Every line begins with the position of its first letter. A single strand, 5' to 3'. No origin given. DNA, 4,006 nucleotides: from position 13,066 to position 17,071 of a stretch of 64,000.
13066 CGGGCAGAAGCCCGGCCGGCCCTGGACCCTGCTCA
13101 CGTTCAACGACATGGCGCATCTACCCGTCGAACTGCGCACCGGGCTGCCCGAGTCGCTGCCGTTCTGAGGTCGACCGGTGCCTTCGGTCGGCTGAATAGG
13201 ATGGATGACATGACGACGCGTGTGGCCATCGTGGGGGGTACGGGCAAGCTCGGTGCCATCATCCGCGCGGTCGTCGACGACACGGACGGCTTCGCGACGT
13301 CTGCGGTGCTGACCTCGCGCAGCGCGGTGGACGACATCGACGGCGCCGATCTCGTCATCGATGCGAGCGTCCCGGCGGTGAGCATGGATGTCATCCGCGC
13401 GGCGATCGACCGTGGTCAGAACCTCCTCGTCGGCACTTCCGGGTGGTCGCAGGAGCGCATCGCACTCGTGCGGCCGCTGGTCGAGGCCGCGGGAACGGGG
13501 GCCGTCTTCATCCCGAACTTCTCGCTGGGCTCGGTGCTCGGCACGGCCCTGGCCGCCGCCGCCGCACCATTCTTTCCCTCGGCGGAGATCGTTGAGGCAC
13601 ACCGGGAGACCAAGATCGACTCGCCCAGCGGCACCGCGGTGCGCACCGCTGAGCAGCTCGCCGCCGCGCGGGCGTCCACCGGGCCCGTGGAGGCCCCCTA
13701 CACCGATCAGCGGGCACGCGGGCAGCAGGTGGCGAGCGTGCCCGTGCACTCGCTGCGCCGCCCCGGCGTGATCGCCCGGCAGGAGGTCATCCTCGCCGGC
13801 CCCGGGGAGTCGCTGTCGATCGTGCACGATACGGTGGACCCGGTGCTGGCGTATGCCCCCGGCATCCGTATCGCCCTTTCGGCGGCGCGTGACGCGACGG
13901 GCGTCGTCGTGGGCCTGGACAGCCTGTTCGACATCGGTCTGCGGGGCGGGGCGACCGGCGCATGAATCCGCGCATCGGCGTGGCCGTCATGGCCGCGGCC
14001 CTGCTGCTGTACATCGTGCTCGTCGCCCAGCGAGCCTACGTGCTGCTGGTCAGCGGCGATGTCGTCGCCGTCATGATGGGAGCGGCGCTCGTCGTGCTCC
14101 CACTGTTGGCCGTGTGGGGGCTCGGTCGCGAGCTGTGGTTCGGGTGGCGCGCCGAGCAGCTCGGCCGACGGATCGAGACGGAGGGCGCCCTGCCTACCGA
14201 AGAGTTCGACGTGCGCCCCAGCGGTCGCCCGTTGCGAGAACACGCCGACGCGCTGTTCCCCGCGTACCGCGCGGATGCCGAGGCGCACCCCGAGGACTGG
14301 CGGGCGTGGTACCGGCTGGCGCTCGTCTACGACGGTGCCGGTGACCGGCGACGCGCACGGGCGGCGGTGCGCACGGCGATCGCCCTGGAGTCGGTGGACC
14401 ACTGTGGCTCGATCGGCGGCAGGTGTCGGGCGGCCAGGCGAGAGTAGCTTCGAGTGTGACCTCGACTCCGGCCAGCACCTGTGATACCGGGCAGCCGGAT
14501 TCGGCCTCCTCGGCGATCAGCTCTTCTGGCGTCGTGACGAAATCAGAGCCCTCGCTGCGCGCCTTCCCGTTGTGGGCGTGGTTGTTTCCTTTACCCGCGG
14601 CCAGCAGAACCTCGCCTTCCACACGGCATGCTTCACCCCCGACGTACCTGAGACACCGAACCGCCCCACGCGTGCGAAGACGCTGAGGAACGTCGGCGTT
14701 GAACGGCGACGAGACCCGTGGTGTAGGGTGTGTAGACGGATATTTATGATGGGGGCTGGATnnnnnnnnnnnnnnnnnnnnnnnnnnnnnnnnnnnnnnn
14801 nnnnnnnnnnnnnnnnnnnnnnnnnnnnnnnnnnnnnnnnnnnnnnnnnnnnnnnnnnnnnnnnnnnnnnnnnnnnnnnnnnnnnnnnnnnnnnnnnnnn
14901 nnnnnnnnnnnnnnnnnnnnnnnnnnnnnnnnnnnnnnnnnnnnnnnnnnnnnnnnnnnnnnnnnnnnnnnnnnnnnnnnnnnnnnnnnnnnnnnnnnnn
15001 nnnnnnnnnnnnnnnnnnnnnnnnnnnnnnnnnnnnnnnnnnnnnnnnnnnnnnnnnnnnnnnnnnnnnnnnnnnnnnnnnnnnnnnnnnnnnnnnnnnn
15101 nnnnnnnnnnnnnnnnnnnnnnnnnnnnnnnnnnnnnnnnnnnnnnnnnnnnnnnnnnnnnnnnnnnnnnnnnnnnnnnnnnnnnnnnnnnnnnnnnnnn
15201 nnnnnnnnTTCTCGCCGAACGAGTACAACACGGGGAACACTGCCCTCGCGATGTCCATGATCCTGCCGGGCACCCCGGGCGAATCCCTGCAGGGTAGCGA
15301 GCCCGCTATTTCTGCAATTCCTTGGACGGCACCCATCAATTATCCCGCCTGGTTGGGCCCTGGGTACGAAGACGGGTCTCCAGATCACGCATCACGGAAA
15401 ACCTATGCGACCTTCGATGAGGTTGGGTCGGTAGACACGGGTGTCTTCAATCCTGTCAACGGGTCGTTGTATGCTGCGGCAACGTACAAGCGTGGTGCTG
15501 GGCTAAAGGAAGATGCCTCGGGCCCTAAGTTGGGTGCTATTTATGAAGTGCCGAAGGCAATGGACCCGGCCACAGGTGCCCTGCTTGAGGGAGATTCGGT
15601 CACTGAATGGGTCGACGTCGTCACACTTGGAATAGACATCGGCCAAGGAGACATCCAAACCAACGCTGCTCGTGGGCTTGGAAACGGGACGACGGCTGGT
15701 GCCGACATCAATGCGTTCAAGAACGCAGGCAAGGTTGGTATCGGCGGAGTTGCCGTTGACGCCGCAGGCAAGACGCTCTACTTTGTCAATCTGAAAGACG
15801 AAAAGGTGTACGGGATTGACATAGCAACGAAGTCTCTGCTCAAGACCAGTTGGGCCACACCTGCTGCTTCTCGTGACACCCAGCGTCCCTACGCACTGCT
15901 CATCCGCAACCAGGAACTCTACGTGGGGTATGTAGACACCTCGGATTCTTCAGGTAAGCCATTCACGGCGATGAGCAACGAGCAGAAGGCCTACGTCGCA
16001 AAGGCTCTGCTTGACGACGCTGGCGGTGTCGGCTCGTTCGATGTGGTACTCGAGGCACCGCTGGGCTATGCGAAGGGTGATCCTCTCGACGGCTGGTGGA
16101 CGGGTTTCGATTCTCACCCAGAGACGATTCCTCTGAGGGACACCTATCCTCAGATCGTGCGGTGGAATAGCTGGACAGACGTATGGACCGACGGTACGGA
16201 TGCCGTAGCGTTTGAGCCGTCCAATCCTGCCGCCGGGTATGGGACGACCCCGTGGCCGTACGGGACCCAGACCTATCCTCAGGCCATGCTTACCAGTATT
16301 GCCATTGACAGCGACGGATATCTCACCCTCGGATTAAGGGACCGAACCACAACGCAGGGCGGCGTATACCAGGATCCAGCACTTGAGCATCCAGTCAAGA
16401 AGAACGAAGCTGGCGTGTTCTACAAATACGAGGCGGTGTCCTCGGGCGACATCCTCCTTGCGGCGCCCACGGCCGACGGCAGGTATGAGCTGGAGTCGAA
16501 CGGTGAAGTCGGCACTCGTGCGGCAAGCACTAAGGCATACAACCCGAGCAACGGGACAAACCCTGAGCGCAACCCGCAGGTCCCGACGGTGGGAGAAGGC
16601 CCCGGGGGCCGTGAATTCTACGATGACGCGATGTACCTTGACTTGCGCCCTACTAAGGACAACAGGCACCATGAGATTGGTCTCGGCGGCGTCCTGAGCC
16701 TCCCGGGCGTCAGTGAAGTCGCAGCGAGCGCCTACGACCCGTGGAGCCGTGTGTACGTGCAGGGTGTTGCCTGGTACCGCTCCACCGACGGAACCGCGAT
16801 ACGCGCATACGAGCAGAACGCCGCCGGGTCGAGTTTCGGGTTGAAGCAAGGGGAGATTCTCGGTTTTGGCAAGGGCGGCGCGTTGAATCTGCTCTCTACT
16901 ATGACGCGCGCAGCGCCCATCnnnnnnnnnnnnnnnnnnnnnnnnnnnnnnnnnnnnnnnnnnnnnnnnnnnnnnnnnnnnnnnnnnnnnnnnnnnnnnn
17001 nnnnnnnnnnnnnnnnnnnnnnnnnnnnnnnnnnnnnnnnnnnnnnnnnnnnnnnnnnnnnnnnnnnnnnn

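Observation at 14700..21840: Lower-GC ~7 kb insertion of exported-protein genes inside a housekeeping backbone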

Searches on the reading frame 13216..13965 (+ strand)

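Call 5: search_protein_families(library=pfam, proteins=[window:13216-13965:+], max_evalue=0.01)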
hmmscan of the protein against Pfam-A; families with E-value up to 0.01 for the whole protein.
window:13216-13965:+ (249 aa): 3 families
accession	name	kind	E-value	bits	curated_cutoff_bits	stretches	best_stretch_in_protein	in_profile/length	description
PF05173.19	DapB_C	-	1.2e-19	71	27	1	107-234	3-117/121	Dihydrodipicolinate reductase, C-terminus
PF01113.26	DapB_N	-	5.2e-12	46.4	25.6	1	2-102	2-124/124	Dihydrodipicolinate reductase, N-terminus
PF03435.24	Sacchrp_dh_NADP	-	0.0048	17.7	25.1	0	41-71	66-96/129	Saccharopine dehydrogenase NADP binding domain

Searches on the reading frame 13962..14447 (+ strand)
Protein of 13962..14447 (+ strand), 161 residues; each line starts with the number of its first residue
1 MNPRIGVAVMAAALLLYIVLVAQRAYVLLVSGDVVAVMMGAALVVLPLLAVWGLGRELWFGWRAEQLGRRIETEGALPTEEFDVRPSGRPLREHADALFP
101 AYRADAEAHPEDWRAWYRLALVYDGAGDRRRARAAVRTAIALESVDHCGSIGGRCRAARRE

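Call 5: search_protein_families(library=pfam, proteins=[window:13962-14447:+], max_evalue=0.01)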
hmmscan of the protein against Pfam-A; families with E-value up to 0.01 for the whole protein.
window:13962-14447:+ (161 aa): 2 families
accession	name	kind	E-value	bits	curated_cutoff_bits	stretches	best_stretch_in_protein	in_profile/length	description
PF07719.23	TPR_2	-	0.00081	19.8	27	1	114-143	2-31/34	Tetratricopeptide repeat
PF13181.12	TPR_8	-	0.009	16.5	25.7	0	114-143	2-31/34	Tetratricopeptide repeat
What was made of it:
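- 13962..14447 (+): Native 161-aa membrane/TPR-like gene next to dapB. Its 3' end (about 14395-14447) is altered: 17 residues follow the conserved 'ALE', against 3-9 after the equivalent conserved 'A-I-x-L-E' position in relatives, and it reads into the antisense of the OsmC remnant. Pfam gives only a weak TPR match (call 5).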

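Call 40: search_protein_families(library=ncbifam, proteins=[window:13962-14447:+], max_evalue=0.01)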
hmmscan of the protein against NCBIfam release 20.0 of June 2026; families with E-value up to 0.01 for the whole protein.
window:13962-14447:+ (161 aa): 1 family
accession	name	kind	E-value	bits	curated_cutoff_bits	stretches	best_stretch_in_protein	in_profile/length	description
NF040959.1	MamA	equivalog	0.0033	16.9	200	1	102-144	128-170/204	magnetosome protein MamA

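Call 48: find_encoding_contigs(protein=window:13962-14447:+, flank=10000, max_places=5)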
Protein window:13962-14447:+ (161 aa): 1 contig read that carries it; 1 place shown.
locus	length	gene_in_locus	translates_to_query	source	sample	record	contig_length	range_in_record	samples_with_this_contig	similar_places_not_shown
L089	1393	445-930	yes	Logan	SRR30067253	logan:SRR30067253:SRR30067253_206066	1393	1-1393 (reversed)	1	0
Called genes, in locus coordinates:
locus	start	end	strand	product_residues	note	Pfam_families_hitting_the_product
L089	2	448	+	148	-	?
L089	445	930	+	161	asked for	-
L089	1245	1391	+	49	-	?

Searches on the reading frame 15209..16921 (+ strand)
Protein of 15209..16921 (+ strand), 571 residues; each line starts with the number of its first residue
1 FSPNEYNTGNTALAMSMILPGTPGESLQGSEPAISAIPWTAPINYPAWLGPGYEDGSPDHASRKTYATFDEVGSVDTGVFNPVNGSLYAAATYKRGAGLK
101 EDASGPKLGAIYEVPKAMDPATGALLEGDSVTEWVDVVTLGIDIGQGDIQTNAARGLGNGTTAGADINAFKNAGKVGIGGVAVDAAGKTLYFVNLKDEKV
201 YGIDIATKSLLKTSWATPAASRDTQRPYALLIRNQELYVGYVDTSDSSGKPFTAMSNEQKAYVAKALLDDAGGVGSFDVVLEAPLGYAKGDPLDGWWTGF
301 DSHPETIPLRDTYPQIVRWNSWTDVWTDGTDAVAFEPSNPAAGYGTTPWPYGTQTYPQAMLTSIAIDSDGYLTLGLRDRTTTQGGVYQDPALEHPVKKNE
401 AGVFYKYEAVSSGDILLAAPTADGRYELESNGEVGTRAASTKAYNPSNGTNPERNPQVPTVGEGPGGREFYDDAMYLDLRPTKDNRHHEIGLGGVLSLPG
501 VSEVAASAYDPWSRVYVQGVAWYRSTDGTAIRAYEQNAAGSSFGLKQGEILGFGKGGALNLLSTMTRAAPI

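Call 62: predict_structure(alignment_id=A2)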
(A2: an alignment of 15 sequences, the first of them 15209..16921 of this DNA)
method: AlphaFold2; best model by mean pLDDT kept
length: 571 residues; sequences in the alignment: 15
mean_pLDDT: 72.2   pTM: 0.84
mean pLDDT of the five models: 72.2, 69.9, 69.8, 69.7, 69.7
residues with pLDDT >= 90: 144; 70-90: 195; 50-70: 115; < 50: 117
segments of 3 or more residues with pLDDT < 50: 1-4, 21-24, 46-56, 298-307, 327-331, 339-347, 389-404, 443-461, 479-488, 513-515, 538-557
pLDDT, mean of each block of 10 residues (from residue 1): 48 74 55 83 52 45 82 85 91 71 74 91 86 94 87 66 65 87 93 94 96 86 87 94 75 70 95 94 86 54 48 75 56 58 46 77 91 90 57 40 56 89 95 90 45 39 76 60 46 83 83 58 87 64 33 47 72 42
secondary structure, 60 per line:
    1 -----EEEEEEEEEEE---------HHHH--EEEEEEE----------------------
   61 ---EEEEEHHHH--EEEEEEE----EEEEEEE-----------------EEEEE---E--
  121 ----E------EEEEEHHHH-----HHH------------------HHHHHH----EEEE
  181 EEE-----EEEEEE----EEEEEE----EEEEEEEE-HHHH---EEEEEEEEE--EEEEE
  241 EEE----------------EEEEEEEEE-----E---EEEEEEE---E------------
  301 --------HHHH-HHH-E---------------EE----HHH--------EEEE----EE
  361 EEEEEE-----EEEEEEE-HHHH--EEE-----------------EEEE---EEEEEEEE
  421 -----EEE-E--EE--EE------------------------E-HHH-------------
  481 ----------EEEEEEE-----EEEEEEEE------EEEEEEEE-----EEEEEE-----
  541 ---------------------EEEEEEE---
elements in order: E6-16 H26-29 E32-38 E64-68 H69-72 E75-81 E86-92 E110-114 E132-136 H137-140 H167-172 E177-183 E189-194 E199-204 E209-216 H218-221 E225-233 E236-243 E260-268 E278-284 H309-312 E351-354 E359-366 E372-378 H380-383 E386-388 E406-409 E413-420 E426-428 E491-497 E503-510 E517-524 E530-535 E562-568

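Call 64: fold_search(model_id=the predicted structure, library=pdb)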
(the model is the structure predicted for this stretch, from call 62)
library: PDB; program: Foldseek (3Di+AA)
matches with E <= 10: 1287; with E <= 0.001: 207
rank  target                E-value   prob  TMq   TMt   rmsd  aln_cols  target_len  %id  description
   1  8bmz_A                9.7e-07  1.00  0.32  0.51  11.5       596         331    8  Bacteroides thetaiotaomicron surface lipoprotein BT1954 bound to adenosylcobalamin (released 2023-08-16)
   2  9m59_A                1.2e-06  1.00  0.20  0.25  11.7       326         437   16  Cu/Zn-superoxide dismutase from Deinococcus radiodurans (Calcium-bound) (released 2025-09-24)
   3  8bmz_B                1.4e-06  1.00  0.33  0.52  11.6       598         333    8  Bacteroides thetaiotaomicron surface lipoprotein BT1954 bound to adenosylcobalamin (released 2023-08-16)
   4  9m58_B                2.8e-06  1.00  0.20  0.27  12.3       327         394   16  Cu/Zn-superoxide dismutase from Deinococcus radiodurans (Calcium-free) (released 2025-09-24)
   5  1l0q_A                3.3e-06  0.82  0.13  0.17  21.2       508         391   12  Tandem YVTN beta-propeller and PKD domains from an archaeal surface layer protein (released 2002-11-06)
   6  8bmx_D                3.9e-06  1.00  0.32  0.49  11.5       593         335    9  Bacteroides thetaiotaomicron B12 TonB dependent transporter in complex with a surface lipoprotein (released 2023-09-20)
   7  9m58_A                4.6e-06  1.00  0.20  0.27  12.2       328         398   16  Cu/Zn-superoxide dismutase from Deinococcus radiodurans (Calcium-free) (released 2025-09-24)
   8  3okw_B                4.9e-06  1.00  0.28  0.30  10.8       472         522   10  Mouse Semaphorin 6A, extracellular domains 1-2 (released 2010-10-13)
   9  8jxe_B                5.2e-06  1.00  0.33  0.14   7.7       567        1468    8  rat megalin RAP complex head (released 2024-06-19)
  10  3hfq_A                5.5e-06  1.00  0.30  0.46  12.1       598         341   10  Crystal structure of the lp_2219 protein from Lactobacillus plantarum. Northeast Structural Genomics Consortium Target (released 2009-05-26)
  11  6l6r_A                6.8e-06  1.00  0.35  0.33   6.5       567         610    9  Crystal structure of LRP6 E1E2-SOST complex (released 2020-10-28)
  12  3s2k_A                7.2e-06  0.99  0.24  0.23  30.1       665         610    8  Structural basis of Wnt signaling inhibition by Dickkopf binding to LRP5/6. (released 2011-11-02)
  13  4qrj_A                7.6e-06  1.00  0.30  0.45  11.8       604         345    9  Crystal structure of a putative 6-phosphogluconolactonase (BACUNI_04672) from Bacteroides uniformis ATCC 8492 at 2.20  (released 2014-07-23)
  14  6h16_A                7.6e-06  0.82  0.15  0.14  27.7       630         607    9  Structure of LRP6 P3E3P4E4 in complex with VHH L-P2-D07 (released 2019-01-30)
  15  4qrj_B                8.1e-06  1.00  0.30  0.46  11.8       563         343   10  Crystal structure of a putative 6-phosphogluconolactonase (BACUNI_04672) from Bacteroides uniformis ATCC 8492 at 2.20  (released 2014-07-23)
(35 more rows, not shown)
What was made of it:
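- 14774..18508 (+): Cargo gene 1: a 1244-aa wall-anchored surface protein. The ORF opens at 14762; the likely start is the ATG at 14774. Order of parts: Sec signal peptide, N-terminal stretch with an SdrD-B-like motif (read by eye, no Pfam match), beta-propeller (aa ~150-720), SdrD_B domain (PF17210), DUF7507 repeats, MPDTG sorting signal + TM + RRRR. AF2 model pLDDT 72, pTM 0.84, with beta-propeller Foldseek hits (calls 62, 64).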
